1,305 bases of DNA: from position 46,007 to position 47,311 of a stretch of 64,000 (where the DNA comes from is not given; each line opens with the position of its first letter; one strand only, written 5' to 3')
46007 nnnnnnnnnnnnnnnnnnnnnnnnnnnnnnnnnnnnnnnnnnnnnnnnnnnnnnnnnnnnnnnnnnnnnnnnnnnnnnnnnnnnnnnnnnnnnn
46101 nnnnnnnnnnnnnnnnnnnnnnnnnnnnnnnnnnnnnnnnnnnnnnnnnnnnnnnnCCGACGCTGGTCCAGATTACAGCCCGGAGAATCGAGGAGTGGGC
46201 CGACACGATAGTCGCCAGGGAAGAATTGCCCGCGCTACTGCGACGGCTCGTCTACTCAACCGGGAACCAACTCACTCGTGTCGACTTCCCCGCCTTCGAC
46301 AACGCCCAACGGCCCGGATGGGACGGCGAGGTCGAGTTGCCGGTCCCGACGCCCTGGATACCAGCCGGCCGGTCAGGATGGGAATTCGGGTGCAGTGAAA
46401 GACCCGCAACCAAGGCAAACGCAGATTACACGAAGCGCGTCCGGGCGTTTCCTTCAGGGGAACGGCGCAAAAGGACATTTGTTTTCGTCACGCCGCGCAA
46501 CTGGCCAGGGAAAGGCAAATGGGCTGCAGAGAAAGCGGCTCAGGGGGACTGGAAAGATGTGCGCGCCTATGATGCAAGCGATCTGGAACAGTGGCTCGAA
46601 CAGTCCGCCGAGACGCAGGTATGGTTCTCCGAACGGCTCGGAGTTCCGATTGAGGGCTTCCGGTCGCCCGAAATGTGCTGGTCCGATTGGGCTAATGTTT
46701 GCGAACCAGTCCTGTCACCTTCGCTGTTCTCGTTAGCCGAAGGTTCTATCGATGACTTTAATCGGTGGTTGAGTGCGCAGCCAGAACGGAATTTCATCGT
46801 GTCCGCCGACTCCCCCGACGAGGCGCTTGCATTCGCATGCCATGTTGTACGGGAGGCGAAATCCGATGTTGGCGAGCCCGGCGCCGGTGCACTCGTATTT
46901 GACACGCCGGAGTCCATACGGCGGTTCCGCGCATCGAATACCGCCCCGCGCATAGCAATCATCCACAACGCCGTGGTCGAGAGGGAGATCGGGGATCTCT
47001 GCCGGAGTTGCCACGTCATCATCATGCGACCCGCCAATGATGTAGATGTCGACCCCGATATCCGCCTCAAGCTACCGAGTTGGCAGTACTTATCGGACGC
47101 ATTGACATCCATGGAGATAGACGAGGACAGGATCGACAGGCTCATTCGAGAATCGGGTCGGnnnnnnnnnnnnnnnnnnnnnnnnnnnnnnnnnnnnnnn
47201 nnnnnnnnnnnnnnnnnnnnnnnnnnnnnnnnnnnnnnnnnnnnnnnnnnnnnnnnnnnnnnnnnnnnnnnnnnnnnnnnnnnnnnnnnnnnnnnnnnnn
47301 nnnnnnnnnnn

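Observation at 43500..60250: About 17 kb lower-GC defence island without recognisable mobility genes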

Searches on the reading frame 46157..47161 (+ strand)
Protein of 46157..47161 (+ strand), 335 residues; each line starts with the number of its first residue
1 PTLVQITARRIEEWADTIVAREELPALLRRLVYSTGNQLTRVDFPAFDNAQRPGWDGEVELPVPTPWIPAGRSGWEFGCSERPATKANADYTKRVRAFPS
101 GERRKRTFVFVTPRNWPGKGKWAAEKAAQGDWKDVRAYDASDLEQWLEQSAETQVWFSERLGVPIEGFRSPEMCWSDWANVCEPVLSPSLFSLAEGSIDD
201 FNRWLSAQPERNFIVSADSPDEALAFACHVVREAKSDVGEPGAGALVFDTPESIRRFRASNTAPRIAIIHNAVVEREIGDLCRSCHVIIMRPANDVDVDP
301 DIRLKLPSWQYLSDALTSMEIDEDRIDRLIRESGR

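Call 66: predict_structure(alignment_id=A6)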
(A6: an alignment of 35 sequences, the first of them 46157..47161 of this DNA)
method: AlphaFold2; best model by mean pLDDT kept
length: 335 residues; sequences in the alignment: 35
mean_pLDDT: 86.4   pTM: 0.82
mean pLDDT of the five models: 86.4, 86.1, 85.8, 84.5, 75.1
residues with pLDDT >= 90: 151; 70-90: 151; 50-70: 29; < 50: 4
segments of 3 or more residues with pLDDT < 50: 237-239
pLDDT, mean of each block of 10 residues (from residue 1): 84 93 90 86 72 86 93 95 96 95 96 96 97 98 93 91 88 82 70 72 86 87 86 63 79 86 83 88 88 80 81 88 88 71
secondary structure, 60 per line:
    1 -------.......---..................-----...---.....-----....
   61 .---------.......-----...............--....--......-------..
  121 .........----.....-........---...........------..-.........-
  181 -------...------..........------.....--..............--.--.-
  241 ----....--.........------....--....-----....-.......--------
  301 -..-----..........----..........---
elements in order: H8-14 H18-35 E41-43 H47-51 E57-61 E71-77 H83-97 H100-103 E106-111 H119-129 E134-138 H140-147 H151-161 H171-179 H197-206 E213-217 H220-233 E245-248 H251-259 E266-269 H272-275 H281-284 E286-292 H309-318 H323-332

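Call 68: fold_search(model_id=the predicted structure, library=pdb)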
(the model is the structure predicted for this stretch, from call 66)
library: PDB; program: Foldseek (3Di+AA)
matches with E <= 10: 698; with E <= 0.001: 0
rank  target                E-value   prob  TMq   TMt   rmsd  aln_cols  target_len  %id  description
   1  8dgf_A                1.6e-03  0.92  0.31  0.11  10.2       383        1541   10  Avs4 bound to phage PhiV-1 portal (released 2022-08-03)
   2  8dgc_A                1.6e-03  0.80  0.25  0.07  17.7       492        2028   11  Avs3 bound to phage PhiV-1 terminase (released 2022-08-03)
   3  8h3h_A                2.7e-03  0.72  0.23  0.17  17.9       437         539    8  Human ATAD2 Walker B mutant, ATP state (released 2023-10-18)
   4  8dgc_B                5.9e-03  0.57  0.24  0.07  16.0       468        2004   11  Avs3 bound to phage PhiV-1 terminase (released 2022-08-03)
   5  9nc9_L                7.0e-03  0.72  0.25  0.13  12.9       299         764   16  Helical assembly of AVAST5 filament (released 2026-02-18)
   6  9nc9_D                1.0e-02  0.66  0.25  0.13  13.4       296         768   15  Helical assembly of AVAST5 filament (released 2026-02-18)
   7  9jvp_E                1.1e-02  0.99  0.30  0.19   6.3       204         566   11  CryoEM structure of M. tuberculosis ClpC1P1P2 complex bound to bortezomib, conformation 3 (released 2025-03-19)
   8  8dgf_B                1.1e-02  0.66  0.23  0.08  12.7       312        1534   11  Avs4 bound to phage PhiV-1 portal (released 2022-08-03)
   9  9bji_F                1.1e-02  0.47  0.23  0.19  16.2       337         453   11  Cryo-EM structure of apo NVL (released 2026-01-21)
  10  9nc9_R                1.3e-02  0.60  0.24  0.12  13.8       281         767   14  Helical assembly of AVAST5 filament (released 2026-02-18)
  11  7abr_F                1.5e-02  0.35  0.21  0.14  16.3       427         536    6  Cryo-EM structure of B. subtilis ClpC (DWB mutant) hexamer bound to a substrate polypeptide (released 2021-10-06)
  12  9gi1_a                1.6e-02  0.47  0.23  0.16  16.6       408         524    8  Structure of the S.aureus MecA/ClpC/ClpP degradation system (released 2025-08-20)
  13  1p9r                  1.8e-02  0.84  0.20  0.18  12.3       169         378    9  Crystal Structure of Vibrio cholerae putative NTPase EpsE (released 2003-10-14)
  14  3j95_D                2.2e-02  0.54  0.25  0.19  16.7       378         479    7  Structure of ADP-bound N-ethylmaleimide sensitive factor determined by single particle cryoelectron microscopy (released 2015-01-28)
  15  6mdp_A                2.3e-02  0.69  0.30  0.22  16.8       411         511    9  The D1 and D2 domain rings of NSF engaging the SNAP-25 N-terminus within the 20S supercomplex (focused refinement on D (released 2018-09-19)
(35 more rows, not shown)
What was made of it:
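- Closest known: Avs. Same: The best PDB matches are Avs4, Avs3 and AVAST5 (call 68).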
